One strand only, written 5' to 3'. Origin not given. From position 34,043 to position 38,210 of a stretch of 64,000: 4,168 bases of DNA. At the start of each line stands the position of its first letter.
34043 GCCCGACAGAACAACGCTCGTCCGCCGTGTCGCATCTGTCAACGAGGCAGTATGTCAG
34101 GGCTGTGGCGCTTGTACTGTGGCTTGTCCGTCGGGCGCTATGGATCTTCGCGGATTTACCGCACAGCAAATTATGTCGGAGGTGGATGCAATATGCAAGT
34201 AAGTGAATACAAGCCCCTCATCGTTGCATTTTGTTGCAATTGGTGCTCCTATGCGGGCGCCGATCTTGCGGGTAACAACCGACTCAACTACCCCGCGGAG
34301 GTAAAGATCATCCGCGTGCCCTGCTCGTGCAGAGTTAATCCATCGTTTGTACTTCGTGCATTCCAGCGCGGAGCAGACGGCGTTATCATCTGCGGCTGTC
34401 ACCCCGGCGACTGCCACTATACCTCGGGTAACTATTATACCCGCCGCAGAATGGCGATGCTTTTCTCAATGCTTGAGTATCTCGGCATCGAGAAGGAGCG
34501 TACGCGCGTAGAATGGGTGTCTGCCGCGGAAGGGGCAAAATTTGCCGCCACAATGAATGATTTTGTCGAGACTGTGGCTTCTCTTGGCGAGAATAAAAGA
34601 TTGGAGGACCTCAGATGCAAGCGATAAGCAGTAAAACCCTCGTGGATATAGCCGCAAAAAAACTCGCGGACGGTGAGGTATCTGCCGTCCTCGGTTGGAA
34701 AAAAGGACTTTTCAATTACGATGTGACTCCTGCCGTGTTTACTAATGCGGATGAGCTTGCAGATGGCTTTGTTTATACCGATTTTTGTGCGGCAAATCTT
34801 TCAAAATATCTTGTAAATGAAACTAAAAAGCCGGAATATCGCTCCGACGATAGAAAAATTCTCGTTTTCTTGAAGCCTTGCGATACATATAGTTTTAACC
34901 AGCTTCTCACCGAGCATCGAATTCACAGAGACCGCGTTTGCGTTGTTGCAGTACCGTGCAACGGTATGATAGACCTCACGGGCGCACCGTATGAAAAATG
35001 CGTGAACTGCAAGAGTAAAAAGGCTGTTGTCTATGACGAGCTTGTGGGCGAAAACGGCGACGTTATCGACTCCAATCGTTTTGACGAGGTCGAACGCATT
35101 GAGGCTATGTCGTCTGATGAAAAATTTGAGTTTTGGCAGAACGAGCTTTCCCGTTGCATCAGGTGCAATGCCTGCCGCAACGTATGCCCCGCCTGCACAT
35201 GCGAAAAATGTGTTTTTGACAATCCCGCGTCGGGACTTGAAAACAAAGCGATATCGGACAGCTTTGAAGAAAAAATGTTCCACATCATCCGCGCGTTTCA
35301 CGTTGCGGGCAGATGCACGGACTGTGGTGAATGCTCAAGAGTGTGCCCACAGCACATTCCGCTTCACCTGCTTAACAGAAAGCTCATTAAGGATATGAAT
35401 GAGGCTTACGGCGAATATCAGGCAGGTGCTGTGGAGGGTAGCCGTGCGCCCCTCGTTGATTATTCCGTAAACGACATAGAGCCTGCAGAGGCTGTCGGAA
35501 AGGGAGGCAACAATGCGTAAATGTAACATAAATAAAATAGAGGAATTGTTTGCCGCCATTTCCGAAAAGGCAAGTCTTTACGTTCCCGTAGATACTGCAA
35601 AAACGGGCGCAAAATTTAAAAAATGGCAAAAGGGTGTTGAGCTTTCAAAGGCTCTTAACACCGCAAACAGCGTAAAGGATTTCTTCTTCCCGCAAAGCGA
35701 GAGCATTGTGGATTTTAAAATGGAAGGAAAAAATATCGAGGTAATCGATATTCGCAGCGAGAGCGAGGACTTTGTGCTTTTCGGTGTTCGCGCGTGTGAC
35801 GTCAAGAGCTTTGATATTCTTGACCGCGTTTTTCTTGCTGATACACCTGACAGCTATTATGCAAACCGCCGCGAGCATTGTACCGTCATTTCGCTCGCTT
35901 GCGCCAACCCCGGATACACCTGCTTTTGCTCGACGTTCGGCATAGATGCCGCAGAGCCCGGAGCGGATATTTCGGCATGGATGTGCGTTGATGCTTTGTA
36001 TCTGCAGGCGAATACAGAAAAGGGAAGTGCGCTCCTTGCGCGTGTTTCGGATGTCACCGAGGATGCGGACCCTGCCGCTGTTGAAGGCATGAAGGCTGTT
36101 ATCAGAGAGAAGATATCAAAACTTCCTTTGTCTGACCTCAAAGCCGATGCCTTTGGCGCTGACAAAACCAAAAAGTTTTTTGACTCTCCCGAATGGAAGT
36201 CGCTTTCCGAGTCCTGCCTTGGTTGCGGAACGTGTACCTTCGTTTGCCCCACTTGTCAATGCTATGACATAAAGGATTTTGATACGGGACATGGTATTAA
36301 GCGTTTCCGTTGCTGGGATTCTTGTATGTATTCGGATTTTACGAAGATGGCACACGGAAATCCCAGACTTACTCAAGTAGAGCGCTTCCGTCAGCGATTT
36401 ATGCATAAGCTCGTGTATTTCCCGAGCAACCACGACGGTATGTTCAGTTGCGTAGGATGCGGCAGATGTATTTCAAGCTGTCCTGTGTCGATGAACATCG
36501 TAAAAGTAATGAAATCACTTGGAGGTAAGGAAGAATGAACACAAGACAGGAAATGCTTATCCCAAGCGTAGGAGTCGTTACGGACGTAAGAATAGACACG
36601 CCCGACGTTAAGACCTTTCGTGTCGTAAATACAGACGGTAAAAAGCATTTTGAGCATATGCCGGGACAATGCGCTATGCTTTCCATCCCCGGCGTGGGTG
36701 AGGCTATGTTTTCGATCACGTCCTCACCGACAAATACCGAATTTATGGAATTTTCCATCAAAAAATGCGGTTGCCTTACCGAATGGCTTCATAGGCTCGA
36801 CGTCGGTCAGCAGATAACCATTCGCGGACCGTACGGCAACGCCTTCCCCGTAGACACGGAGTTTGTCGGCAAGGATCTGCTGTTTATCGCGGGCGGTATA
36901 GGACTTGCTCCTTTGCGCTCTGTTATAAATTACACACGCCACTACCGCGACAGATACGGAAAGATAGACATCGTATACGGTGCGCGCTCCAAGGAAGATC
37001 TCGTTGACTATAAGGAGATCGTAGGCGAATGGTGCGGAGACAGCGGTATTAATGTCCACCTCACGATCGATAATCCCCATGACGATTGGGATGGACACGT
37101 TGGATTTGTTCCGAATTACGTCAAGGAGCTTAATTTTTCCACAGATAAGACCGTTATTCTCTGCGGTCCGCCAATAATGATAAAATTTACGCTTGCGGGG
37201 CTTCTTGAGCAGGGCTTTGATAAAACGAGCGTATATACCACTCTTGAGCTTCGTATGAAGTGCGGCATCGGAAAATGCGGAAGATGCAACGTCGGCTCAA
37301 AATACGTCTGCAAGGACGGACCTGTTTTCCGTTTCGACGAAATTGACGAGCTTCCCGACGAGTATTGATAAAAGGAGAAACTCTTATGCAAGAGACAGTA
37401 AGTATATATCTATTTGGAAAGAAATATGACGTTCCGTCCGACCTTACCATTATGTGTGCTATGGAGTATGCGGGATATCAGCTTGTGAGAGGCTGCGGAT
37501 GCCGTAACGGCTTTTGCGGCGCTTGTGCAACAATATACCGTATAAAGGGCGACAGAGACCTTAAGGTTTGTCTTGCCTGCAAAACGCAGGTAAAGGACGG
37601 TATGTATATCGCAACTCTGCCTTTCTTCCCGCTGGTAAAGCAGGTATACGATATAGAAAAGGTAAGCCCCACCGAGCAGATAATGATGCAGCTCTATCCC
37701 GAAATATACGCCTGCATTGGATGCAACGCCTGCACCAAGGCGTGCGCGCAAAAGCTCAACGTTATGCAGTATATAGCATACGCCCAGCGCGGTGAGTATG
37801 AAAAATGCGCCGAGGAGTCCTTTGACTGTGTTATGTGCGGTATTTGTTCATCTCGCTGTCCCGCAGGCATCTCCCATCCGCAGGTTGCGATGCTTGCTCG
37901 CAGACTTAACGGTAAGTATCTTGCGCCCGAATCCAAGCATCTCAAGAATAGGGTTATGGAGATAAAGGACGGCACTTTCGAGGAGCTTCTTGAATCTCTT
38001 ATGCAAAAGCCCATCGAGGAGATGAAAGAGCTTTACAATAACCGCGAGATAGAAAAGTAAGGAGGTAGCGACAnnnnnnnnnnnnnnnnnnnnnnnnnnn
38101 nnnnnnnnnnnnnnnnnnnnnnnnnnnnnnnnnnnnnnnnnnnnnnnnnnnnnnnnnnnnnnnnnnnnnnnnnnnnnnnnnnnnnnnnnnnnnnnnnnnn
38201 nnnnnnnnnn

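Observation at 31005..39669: HdrBCA-MvhD plus Flx-like NAD(P)H module translationally coupled to an anchor-less FrdB/FrdA: candidate electron-bifurcating cytoplasmic fumarate reductase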

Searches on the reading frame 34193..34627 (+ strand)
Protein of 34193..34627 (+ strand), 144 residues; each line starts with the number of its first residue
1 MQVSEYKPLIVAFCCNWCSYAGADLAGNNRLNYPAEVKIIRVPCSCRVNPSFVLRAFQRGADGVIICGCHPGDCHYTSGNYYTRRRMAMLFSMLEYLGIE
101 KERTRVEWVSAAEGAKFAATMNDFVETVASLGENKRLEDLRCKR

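Call 6: search_protein_families(library=pfam, proteins=[window:34193-34627:+], max_evalue=0.001)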
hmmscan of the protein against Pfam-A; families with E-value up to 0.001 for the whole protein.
window:34193-34627:+ (144 aa): 1 family
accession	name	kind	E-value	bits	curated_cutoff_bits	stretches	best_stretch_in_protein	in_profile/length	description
PF02662.21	FlpD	-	2.4e-56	189.5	22.3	1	10-132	1-123/123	Methyl-viologen-reducing hydrogenase, delta subunit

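Call 7: search_protein_families(library=ncbifam, proteins=[window:34193-34627:+], max_evalue=0.00001)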
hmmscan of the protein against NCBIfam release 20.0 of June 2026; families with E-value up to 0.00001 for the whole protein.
window:34193-34627:+ (144 aa): 4 families
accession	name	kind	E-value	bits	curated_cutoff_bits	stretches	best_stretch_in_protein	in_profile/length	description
NF040770.1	hetero_SS_HdrA2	exception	4.8e-54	183.7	1100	1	4-134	644-774/777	CoB-CoM heterodisulfide reductase HdrA2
NF045873.1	F420_non_VhuD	exception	3.8e-38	130.6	215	1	8-134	2-128/132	F420-non-reducing hydrogenase iron-sulfur subunit VhuD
NF041891.1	hdrA_Methbact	equivalog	1.9e-14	52.8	1300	1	10-130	646-760/762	ferredoxin:CoB-CoM heterodisulfide reductase subunit HdrA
NF041778.1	hetero_SS_HdrA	equivalog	2.7e-08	32.1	1400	1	10-69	656-715/771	ferredoxin:CoB-CoM heterodisulfide reductase subunit HdrA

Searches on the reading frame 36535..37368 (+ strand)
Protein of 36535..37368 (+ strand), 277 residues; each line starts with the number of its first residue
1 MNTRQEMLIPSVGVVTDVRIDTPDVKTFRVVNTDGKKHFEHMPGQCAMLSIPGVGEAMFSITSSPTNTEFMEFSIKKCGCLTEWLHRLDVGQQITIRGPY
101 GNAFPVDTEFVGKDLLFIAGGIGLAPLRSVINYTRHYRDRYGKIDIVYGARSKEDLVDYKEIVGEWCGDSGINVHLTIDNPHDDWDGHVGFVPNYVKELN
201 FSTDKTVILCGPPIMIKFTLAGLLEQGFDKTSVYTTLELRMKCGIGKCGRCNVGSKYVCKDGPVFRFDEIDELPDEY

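Call 6: search_protein_families(library=pfam, proteins=[window:36535-37368:+], max_evalue=0.001)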
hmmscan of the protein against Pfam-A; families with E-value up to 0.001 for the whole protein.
window:36535-37368:+ (277 aa): 3 families
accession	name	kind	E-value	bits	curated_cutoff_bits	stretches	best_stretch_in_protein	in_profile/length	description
PF00175.26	NAD_binding_1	-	5.8e-13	49.9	22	1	117-219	1-107/109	Oxidoreductase NAD-binding domain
PF10418.14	DHODB_Fe-S_bind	-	2.8e-11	43.4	23.9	1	238-270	1-40/41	Iron-sulfur cluster binding domain of dihydroorotate dehydrogenase B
PF00970.30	FAD_binding_6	-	1.4e-06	29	21.1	1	21-103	10-97/99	Oxidoreductase FAD-binding domain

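Call 7: search_protein_families(library=ncbifam, proteins=[window:36535-37368:+], max_evalue=0.00001)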
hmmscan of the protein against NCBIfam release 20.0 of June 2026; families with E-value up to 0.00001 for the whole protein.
window:36535-37368:+ (277 aa): 24 families
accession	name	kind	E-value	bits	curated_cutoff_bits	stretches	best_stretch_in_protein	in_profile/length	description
NF006220.0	PRK08345.1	subfamily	2.7e-69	233.7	395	1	26-268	28-285/294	cytochrome-c3 hydrogenase subunit gamma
NF040835.1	sulfhyd_HydG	equivalog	6e-60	202.9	650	1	27-270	36-284/292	NADPH-dependent hydrogenase/sulfhydrogenase 1 subunit gamma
TIGR02911.1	sulfite_red_B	equivalog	2.6e-57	193.9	288.6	1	8-272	3-258/261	anaerobic sulfite reductase subunit AsrB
NF040830.1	sulfhyd_ShyC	equivalog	7.7e-53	179.5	600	1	25-268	23-279/288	NAD(P)-dependent hydrogenase/sulfhydrogenase 2 subunit gamma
NF000796.0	PRK00054.1-1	equivalog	7.3e-46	156.5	224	1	15-270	8-235/254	dihydroorotate dehydrogenase electron transfer subunit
NF000798.0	PRK00054.1-3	equivalog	1.3e-27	97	219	1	36-270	26-242/244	dihydroorotate dehydrogenase electron transfer subunit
NF040810.1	BenC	equivalog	1.2e-22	80.6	430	1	16-234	110-326/333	benzoate 1,2-dioxygenase electron transfer component BenC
NF000799.0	PRK00054.1-4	equivalog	3.5e-22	78.7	314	1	75-270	71-256/258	dihydroorotate dehydrogenase electron transfer subunit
NF008822.0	PRK11872.1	equivalog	4e-22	78.7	402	1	13-235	109-332/341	anthranilate 1,2-dioxygenase electron transfer component AntC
TIGR01941.1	nqrF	equivalog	6.5e-21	74.7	295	1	76-229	237-394/405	NADH:ubiquinone reductase (Na(+)-transporting) subunit F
NF045803.1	MethMoxFADbindMmoC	equivalog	2e-20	72.8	500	1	32-235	131-337/343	aromatic/alkene monooxygenase hydroxylase FAD-binding subunit MmoC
NF000797.0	PRK00054.1-2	equivalog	2e-19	69.9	270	1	82-267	86-262/267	dihydroorotate dehydrogenase electron transfer subunit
NF058606.1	GlBtMonoRdsGbcB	equivalog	4e-17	62.2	500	1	19-231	22-240/362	glycine betaine monooxygenase reductase subunit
NF005963.0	PRK08051.1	equivalog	8.3e-17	61.2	230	1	32-221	22-212/233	NAD(P)H-flavin reductase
NF004862.0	PRK06222.1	subfamily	1.3e-16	60.9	220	1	42-271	29-249/281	sulfide/dihydroorotate dehydrogenase-like FAD/NAD-binding protein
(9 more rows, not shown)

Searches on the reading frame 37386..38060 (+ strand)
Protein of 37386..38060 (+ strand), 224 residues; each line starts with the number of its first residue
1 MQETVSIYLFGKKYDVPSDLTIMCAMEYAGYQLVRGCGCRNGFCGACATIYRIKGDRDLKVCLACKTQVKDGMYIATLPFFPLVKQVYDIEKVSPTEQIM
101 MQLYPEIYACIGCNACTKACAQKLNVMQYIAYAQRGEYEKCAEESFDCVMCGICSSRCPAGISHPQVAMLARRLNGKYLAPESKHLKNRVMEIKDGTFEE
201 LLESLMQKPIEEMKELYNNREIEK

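Call 6: search_protein_families(library=pfam, proteins=[window:37386-38060:+], max_evalue=0.001)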
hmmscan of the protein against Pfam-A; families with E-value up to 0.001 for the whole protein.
window:37386-38060:+ (224 aa): 7 families
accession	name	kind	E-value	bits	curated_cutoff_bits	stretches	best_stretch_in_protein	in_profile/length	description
PF12838.12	Fer4_7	-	8.4e-07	29.8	27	1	110-162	2-52/52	4Fe-4S dicluster domain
PF13187.11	Fer4_9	-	1.9e-06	28.2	27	1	109-161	1-50/52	4Fe-4S dicluster domain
PF13183.11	Fer4_8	-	2.8e-06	28.2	27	1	107-162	2-68/68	4Fe-4S dicluster domain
PF13510.11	Fer2_4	-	3.9e-05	24.1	22.8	1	3-77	2-79/82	2Fe-2S iron-sulfur cluster binding domain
PF14697.11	Fer4_21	-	0.00011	22.6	35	1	109-160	7-53/59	4Fe-4S dicluster domain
PF13237.11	Fer4_10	-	0.00019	21.7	25.5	0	109-159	8-53/53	4Fe-4S dicluster domain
PF13534.11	Fer4_17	-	0.00053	20.9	22.2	1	109-163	1-61/61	4Fe-4S dicluster domain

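Call 7: search_protein_families(library=ncbifam, proteins=[window:37386-38060:+], max_evalue=0.00001)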
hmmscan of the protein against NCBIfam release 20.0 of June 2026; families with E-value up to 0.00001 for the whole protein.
window:37386-38060:+ (224 aa): 8 families
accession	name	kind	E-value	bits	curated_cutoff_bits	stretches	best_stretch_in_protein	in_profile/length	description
TIGR01945.1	rnfC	subfamily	7e-11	41.3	245.95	1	106-166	361-422/435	RnfABCDGE type electron transport complex subunit C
TIGR00314.1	cdhA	equivalog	4.5e-10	38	781.3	1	102-182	393-470/784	CO dehydrogenase/acetyl-CoA synthase complex subunit alpha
NF004898.0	PRK06259.1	equivalog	1.4e-09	37.1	385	1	12-87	19-94/488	fumarate reductase (CoM/CoB) subunit TfrB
NF003454.1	PRK05035.1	equivalog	2.6e-09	36.1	345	1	101-162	360-422/556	electron transport complex subunit RsxC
NF041837.1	rnfC_Methano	equivalog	8.2e-08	31.5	650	1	82-167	336-418/438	Rnf electron transport complex subunit RnfC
TIGR00384.1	dhsB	subfamily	3.1e-07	30.1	88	0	37-91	47-101/222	succinate dehydrogenase and fumarate reductase iron-sulfur protein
NF040763.1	FeFe_hydrog_A6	exception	5.5e-07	28.3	765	0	98-162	135-204/571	NADH-dependent [FeFe] hydrogenase, group A6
TIGR01971.1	NuoI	subfamily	3e-06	26.8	113.05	1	98-161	32-96/121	NADH-quinone oxidoreductase, chain I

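Call 33: search_solved_structures(query=window:37386-38060:+, max_evalue=0.01, show_alignments=2)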
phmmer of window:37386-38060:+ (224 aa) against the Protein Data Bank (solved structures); distinct sequences matched with E-value up to 0.01: 69 (the best 60 are shown).
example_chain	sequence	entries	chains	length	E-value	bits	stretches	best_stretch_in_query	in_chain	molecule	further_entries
9eri_C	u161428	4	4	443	1.9e-06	30.9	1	109-162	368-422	Na(+)-translocating ferredoxin:NAD(+) oxidoreductase complex subunit C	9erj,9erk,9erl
8ahx_C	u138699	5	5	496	9.2e-06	28.6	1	109-165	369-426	Ion-translocating oxidoreductase complex subunit C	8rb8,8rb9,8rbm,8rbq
6hum_I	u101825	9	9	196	6.3e-05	25.9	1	87-161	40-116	NAD(P)H-quinone oxidoreductase subunit I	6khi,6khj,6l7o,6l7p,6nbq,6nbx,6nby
1e7p_B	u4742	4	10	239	7.4e-05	25.6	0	38-87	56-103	Fumarate reductase iron-sulfur subunit | FUMARATE REDUCTASE IRON-SULFUR PROTEIN | QUINOL-FUMARATE REDUCTASE IRON-SULFUR SUBUNIT B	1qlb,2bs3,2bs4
2bs2_B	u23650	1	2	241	7.5e-05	25.6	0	38-87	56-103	QUINOL-FUMARATE REDUCTASE IRON-SULFUR SUBUNIT B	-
2wsc_C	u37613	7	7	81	0.00048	23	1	107-163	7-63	PHOTOSYSTEM I IRON-SULFUR CENTER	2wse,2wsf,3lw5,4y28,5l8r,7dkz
9e0j_K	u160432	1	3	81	0.0005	22.9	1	107-167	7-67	Photosystem I iron-sulfur center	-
3cf4_A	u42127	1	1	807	0.00057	22.7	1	98-163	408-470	Acetyl-CoA decarboxylase/synthase alpha subunit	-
7wfd_AC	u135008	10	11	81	0.0006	22.7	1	107-163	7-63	Photosystem I iron-sulfur center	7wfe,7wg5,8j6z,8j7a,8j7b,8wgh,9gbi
8gwa_B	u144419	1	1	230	0.00062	22.6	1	109-163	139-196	Photosystem P840 reaction center iron-sulfur protein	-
6m32_B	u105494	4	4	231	0.00063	22.6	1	109-163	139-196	Photosystem P840 reaction center iron-sulfur protein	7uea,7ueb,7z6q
2o01_C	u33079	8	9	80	0.00065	22.6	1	109-163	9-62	Photosystem I iron-sulfur center | PsaC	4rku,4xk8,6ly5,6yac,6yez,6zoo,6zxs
9hyu_C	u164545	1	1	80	0.00066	22.5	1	109-163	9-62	Photosystem I iron-sulfur center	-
9grx_c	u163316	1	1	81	0.00068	22.5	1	107-163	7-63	Photosystem I iron-sulfur center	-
9m4f_C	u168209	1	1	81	0.00072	22.4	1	107-163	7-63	PsaC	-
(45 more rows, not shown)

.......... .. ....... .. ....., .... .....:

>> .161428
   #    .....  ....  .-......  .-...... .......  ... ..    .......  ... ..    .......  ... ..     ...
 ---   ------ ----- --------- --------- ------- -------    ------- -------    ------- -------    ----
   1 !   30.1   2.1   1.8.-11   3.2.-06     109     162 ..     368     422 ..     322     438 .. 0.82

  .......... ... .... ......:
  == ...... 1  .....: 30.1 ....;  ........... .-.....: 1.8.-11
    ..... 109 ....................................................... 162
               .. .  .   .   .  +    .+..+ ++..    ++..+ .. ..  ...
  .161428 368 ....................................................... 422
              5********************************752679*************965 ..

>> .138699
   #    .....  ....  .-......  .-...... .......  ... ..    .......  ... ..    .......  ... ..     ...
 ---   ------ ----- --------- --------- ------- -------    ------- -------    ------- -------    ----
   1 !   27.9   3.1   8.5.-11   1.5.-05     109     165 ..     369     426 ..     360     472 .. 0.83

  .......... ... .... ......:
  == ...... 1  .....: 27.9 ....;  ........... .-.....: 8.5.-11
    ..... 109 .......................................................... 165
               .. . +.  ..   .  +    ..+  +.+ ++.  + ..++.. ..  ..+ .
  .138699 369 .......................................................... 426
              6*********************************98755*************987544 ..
